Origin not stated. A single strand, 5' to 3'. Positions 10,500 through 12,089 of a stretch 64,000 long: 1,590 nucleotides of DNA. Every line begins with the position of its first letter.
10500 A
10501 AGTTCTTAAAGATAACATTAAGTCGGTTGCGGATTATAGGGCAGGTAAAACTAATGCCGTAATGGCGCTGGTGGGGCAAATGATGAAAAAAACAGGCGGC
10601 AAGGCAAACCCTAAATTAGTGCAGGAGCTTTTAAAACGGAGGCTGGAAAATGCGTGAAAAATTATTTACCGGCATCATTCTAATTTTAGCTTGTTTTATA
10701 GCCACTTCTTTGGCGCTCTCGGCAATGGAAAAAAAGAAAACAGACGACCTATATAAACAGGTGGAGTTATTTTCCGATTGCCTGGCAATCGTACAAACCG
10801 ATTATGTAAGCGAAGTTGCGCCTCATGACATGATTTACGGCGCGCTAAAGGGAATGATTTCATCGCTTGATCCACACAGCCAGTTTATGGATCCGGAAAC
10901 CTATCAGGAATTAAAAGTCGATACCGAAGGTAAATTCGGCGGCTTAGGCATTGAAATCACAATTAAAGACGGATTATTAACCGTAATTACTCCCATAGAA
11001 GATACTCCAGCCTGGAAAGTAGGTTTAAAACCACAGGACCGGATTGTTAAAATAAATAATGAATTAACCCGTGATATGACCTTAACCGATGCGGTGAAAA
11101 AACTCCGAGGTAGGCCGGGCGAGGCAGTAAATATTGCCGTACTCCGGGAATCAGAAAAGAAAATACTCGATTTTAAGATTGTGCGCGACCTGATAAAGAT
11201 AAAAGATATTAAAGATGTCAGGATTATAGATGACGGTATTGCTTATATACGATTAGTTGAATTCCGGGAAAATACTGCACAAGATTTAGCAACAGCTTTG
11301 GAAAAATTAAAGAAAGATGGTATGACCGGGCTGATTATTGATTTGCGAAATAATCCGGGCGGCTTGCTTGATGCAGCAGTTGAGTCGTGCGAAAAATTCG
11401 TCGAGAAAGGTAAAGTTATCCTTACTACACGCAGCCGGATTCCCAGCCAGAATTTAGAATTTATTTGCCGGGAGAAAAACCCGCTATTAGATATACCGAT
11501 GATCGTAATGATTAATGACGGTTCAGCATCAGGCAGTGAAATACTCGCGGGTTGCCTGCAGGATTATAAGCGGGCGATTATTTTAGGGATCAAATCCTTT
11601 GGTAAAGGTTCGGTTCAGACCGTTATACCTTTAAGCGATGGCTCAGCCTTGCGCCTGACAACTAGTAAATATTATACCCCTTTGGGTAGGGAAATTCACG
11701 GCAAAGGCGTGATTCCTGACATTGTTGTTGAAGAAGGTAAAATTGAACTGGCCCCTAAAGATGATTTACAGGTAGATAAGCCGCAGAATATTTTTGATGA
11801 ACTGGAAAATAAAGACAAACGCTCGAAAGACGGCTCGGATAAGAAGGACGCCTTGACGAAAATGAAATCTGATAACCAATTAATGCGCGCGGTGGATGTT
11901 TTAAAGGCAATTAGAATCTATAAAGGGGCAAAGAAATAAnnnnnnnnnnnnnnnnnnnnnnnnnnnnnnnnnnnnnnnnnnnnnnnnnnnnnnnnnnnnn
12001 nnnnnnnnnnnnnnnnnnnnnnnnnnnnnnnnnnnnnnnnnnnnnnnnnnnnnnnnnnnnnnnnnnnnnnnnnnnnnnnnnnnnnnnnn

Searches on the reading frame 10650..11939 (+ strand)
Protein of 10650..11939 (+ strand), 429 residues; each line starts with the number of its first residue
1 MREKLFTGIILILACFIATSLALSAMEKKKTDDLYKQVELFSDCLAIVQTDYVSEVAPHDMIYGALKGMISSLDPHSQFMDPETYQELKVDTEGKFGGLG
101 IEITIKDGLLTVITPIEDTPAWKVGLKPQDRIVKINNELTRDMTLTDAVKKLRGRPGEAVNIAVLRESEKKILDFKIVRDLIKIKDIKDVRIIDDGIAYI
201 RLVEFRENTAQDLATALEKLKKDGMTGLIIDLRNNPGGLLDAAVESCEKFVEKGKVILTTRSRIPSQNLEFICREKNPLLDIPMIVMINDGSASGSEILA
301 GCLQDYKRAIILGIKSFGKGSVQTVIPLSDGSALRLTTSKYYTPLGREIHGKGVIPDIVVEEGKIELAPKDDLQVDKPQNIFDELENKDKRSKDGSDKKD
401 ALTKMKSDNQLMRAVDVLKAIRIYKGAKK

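Call 6: search_protein_families(library=pfam, proteins=[window:10650-11939:+])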
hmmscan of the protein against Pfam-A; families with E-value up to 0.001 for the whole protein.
window:10650-11939:+ (429 aa): 5 families
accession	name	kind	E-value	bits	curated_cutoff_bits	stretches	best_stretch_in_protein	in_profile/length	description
PF03572.23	Peptidase_S41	-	2.8e-53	180.3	24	1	197-360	2-165/165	Peptidase family S41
PF17820.7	PDZ_6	-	4e-11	42.9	27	1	114-166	4-54/54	PDZ domain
PF13180.12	PDZ_2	-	1.7e-09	38.3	27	1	97-175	1-78/80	PDZ domain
PF22694.1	CtpB_N-like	-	1.9e-08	35.1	27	1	28-84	29-85/85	Activating protease CtpB N-terminal domain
PF00595.29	PDZ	-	2.3e-07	31.5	23.2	1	92-157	6-74/81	PDZ domain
